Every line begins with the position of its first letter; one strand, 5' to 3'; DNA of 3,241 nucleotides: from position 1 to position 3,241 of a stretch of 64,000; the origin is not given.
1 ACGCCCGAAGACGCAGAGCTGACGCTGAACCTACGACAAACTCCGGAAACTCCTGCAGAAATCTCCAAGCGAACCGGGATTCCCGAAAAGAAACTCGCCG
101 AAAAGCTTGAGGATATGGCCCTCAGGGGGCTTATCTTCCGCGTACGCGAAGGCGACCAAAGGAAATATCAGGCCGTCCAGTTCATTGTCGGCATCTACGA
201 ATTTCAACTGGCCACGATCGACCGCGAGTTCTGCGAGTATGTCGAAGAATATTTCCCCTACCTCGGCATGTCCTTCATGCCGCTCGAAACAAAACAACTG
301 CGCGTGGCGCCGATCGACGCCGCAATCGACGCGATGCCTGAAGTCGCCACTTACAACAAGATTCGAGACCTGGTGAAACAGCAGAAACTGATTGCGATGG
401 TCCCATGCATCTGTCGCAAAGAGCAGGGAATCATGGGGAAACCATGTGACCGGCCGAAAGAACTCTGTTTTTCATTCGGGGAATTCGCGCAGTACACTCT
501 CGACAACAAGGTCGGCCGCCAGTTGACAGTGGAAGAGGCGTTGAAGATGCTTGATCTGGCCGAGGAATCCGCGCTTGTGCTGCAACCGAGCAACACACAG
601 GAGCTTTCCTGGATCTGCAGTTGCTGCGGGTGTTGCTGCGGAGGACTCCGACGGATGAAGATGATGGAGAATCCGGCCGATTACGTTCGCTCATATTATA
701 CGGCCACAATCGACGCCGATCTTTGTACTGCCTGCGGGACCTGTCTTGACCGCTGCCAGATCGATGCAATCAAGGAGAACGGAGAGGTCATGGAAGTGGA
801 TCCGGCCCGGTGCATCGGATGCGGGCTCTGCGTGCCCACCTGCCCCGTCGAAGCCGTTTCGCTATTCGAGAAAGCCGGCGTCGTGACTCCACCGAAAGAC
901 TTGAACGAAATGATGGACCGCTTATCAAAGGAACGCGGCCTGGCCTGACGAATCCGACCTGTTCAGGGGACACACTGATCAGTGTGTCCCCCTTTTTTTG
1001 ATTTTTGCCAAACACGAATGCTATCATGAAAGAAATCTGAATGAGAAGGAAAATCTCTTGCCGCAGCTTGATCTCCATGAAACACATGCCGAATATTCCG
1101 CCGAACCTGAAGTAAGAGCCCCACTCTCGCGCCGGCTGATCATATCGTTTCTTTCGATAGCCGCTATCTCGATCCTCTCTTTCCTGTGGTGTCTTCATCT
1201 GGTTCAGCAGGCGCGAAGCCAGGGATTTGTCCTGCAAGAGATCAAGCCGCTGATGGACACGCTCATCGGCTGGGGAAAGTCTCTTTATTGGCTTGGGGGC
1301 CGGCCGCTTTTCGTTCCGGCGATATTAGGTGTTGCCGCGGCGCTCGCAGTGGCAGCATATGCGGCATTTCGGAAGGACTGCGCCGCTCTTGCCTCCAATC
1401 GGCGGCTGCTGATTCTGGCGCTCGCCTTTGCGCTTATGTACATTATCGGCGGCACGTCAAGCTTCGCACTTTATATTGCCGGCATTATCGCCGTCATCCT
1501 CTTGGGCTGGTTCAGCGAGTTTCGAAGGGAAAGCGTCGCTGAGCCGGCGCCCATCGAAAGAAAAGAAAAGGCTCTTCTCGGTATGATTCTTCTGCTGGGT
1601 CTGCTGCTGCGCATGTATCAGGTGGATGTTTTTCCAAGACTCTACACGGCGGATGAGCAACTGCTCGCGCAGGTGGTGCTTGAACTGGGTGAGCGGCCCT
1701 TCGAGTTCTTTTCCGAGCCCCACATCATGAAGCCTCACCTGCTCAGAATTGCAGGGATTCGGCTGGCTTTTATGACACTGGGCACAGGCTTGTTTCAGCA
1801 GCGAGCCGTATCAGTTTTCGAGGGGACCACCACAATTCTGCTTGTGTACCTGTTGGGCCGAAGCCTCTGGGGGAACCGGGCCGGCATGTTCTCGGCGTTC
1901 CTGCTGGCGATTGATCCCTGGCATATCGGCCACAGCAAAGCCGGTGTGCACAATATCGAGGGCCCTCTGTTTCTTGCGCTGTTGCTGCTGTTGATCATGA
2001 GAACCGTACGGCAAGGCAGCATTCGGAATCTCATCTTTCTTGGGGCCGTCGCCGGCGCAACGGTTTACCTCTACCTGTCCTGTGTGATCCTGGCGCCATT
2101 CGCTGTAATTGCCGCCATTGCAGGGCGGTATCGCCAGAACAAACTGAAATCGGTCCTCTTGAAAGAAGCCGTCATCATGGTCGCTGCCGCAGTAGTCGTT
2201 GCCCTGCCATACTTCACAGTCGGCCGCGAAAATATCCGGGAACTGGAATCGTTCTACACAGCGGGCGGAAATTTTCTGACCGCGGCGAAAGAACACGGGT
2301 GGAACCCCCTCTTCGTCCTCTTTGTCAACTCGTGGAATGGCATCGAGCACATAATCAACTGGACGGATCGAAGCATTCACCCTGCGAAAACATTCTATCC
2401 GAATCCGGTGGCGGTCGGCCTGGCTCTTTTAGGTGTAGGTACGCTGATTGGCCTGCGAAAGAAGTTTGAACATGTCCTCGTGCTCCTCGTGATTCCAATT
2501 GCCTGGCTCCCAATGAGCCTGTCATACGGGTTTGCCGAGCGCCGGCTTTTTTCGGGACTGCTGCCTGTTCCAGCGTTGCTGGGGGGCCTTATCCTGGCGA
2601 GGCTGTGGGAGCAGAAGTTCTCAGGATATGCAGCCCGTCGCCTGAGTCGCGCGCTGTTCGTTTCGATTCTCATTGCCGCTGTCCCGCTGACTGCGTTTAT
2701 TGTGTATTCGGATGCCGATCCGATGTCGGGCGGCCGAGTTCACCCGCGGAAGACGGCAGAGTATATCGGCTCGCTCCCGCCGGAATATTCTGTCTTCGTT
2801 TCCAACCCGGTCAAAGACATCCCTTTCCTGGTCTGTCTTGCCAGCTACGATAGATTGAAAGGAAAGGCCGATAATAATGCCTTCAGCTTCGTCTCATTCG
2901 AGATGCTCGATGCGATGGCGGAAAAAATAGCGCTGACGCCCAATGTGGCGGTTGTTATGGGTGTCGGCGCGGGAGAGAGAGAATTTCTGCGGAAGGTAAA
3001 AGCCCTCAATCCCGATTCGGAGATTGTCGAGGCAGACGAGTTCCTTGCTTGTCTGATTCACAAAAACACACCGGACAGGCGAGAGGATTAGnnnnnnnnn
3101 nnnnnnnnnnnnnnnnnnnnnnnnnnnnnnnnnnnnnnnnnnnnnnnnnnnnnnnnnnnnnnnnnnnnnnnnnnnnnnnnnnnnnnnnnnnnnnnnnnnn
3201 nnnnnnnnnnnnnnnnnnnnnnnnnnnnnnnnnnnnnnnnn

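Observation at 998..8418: Aminosugar-modification module: three GT-C membrane transferases plus a DegT aminotransferase and a GNAT acetyltransferase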

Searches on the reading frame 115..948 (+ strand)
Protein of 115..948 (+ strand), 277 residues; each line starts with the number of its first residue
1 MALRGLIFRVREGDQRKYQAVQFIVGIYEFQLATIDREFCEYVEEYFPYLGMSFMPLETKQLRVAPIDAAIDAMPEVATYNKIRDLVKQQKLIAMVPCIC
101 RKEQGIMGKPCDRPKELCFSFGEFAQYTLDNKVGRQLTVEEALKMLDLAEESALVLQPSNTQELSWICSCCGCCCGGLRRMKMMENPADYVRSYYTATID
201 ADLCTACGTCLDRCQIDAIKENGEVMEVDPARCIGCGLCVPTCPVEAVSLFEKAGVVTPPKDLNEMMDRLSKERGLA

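Call 4: search_protein_families(library=pfam, proteins=[window:115-948:+], max_evalue=0.1)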
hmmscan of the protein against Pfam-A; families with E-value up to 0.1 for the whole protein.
window:115-948:+ (277 aa): 13 families
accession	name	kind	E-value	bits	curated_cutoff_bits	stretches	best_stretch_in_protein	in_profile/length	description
PF00037.32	Fer4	-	1.6e-11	43.9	21.1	2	227-248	2-23/24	4Fe-4S binding domain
PF14697.11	Fer4_21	-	1.1e-09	38.7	35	1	197-249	1-58/59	4Fe-4S dicluster domain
PF12837.12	Fer4_6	-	1e-08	35.1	25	2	225-247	1-23/24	4Fe-4S binding domain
PF13183.11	Fer4_8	-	5e-07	30.6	27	1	232-249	4-21/68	4Fe-4S dicluster domain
PF13237.11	Fer4_10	-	6.7e-07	29.6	25.5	1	198-244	3-53/53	4Fe-4S dicluster domain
PF12838.12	Fer4_7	-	1.5e-06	29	27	1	204-247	2-52/52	4Fe-4S dicluster domain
PF12797.12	Fer4_2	-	4.4e-06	26.8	24.5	2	225-245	2-22/22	4Fe-4S binding domain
PF13187.11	Fer4_9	-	5.6e-06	26.7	27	2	204-247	2-51/52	4Fe-4S dicluster domain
PF25160.1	LdpA_Fe-S-bd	-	6.2e-05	23.1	27.6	1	214-250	13-45/49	LdpA Fe-S cluster-binding domain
PF13484.11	Fer4_16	-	0.00019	22.6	30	2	232-251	1-20/66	4Fe-4S double cluster binding domain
PF12800.12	Fer4_4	-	0.00045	20.8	24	1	230-245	1-16/17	4Fe-4S binding domain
PF12798.12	Fer4_3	-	0.0094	17.2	27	1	233-247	1-15/15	4Fe-4S binding domain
PF13534.11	Fer4_17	-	0.037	15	22.2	1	232-246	1-15/61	4Fe-4S dicluster domain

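Call 5: search_protein_families(library=ncbifam, proteins=[window:115-948:+], max_evalue=0.1)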
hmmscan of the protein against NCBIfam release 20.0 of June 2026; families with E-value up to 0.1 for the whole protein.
window:115-948:+ (277 aa): 85 families (the best 25 are shown)
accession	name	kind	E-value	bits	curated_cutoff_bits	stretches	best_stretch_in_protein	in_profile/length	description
TIGR01944.1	rnfB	subfamily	2.1e-11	43.7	68.7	1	187-255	98-167/190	RnfABCDGE type electron transport complex subunit B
NF058577.1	FdxA_fam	equivalog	2.8e-11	43.4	65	1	201-247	6-52/52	4Fe-4S ferredoxin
NF041891.1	hdrA_Methbact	equivalog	7.7e-11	40.9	1300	1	196-250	566-620/762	ferredoxin:CoB-CoM heterodisulfide reductase subunit HdrA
NF005415.0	PRK06991.1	equivalog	1e-09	38.5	281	1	194-256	77-140/284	electron transport complex subunit RsxB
NF040770.1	hetero_SS_HdrA2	exception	2.3e-09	35.9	1100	1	192-250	567-625/777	CoB-CoM heterodisulfide reductase HdrA2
TIGR02700.1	flavo_MJ0208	hypoth_equivalog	6.5e-09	35.4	251.35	1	191-249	137-195/234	dihydromethanopterin reductase (acceptor)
NF003475.0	PRK05113.1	equivalog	9.9e-09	35.3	203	1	190-252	101-164/190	electron transport complex subunit RsxB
TIGR02179.1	PorD_KorD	subfamily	1.1e-08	35.1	60.05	1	198-253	21-77/78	2-oxoacid:acceptor oxidoreductase, delta subunit, pyruvate/2-ketoisovalerate family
NF040864.1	HgcB_ferredoxin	equivalog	2.6e-08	33.6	99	1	190-253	2-66/93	mercury methylation ferredoxin HgcB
NF043069.1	T4HPD_activ_SAM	equivalog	1.3e-07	31.3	425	1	199-253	48-102/299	trans-4-hydroxy-L-proline dehydratase activase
TIGR01971.1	NuoI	subfamily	1.5e-07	31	113.05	2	224-253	74-103/121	NADH-quinone oxidoreductase, chain I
NF006183.0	PRK08318.1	equivalog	2e-07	30.1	335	1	194-252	333-399/422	NAD-dependent dihydropyrimidine dehydrogenase subunit PreA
TIGR04041.1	activase_YjjW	hypoth_equivalog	2.7e-07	30.3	250.2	1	202-251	41-90/276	YjjW family glycine radical enzyme activase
NF045490.1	FdxA_Protbact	equivalog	2.9e-07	30.7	135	1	202-250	7-57/104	ferredoxin FdxA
NF041778.1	hetero_SS_HdrA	equivalog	3.5e-07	28.4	1400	1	193-250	578-635/771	ferredoxin:CoB-CoM heterodisulfide reductase subunit HdrA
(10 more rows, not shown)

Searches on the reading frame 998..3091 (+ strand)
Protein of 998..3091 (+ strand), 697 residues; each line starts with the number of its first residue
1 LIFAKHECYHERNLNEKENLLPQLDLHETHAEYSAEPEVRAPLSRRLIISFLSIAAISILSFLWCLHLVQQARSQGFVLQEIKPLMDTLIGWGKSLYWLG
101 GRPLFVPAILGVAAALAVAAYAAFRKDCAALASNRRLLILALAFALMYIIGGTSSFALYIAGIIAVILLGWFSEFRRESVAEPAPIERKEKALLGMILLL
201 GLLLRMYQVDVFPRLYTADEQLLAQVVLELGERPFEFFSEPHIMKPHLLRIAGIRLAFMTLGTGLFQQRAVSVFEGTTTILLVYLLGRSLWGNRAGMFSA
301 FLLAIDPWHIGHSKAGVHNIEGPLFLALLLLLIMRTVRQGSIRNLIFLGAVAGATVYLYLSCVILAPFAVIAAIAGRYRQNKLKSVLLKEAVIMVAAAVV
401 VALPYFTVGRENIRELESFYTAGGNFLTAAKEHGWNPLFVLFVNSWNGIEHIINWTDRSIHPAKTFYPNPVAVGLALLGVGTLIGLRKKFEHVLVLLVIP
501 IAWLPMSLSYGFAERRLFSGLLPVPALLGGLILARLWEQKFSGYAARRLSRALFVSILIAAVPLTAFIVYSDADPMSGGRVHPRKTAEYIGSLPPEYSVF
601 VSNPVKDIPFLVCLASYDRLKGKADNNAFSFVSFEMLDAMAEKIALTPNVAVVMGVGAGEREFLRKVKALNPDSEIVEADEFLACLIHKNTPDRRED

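Call 4: search_protein_families(library=pfam, proteins=[window:998-3091:+], max_evalue=0.1)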
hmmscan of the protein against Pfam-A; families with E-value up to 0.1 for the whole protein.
window:998-3091:+ (697 aa): 2 families
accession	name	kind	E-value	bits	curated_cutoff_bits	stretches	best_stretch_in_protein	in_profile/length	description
PF13231.12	PMT_2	-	2.3e-11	44.6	26.1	1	255-401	11-155/160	Dolichyl-phosphate-mannose-protein mannosyltransferase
PF02516.20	STT3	-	6e-05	23.2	24.5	1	274-561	105-395/405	Oligosaccharyl transferase STT3, N-terminal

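Call 5: search_protein_families(library=ncbifam, proteins=[window:998-3091:+], max_evalue=0.1)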
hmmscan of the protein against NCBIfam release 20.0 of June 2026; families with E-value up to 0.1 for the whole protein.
window:998-3091:+ (697 aa): 1 family
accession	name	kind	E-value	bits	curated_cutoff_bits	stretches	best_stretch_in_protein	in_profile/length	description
TIGR04154.1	archaeo_STT3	subfamily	8.1e-09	34.4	450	1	271-408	101-261/831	oligosaccharyl transferase, archaeosortase A system-associated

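Call 31: search_solved_structures(query=window:998-3091:+, max_evalue=1)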
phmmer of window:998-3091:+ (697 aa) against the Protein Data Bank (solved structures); distinct sequences matched with E-value up to 1: 1.
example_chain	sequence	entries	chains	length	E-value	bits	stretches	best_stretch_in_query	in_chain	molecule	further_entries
6s7t_A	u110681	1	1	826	0.0029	19.5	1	273-344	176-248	Dolichyl-diphosphooligosaccharide--protein glycosyltransferase subunit STT3B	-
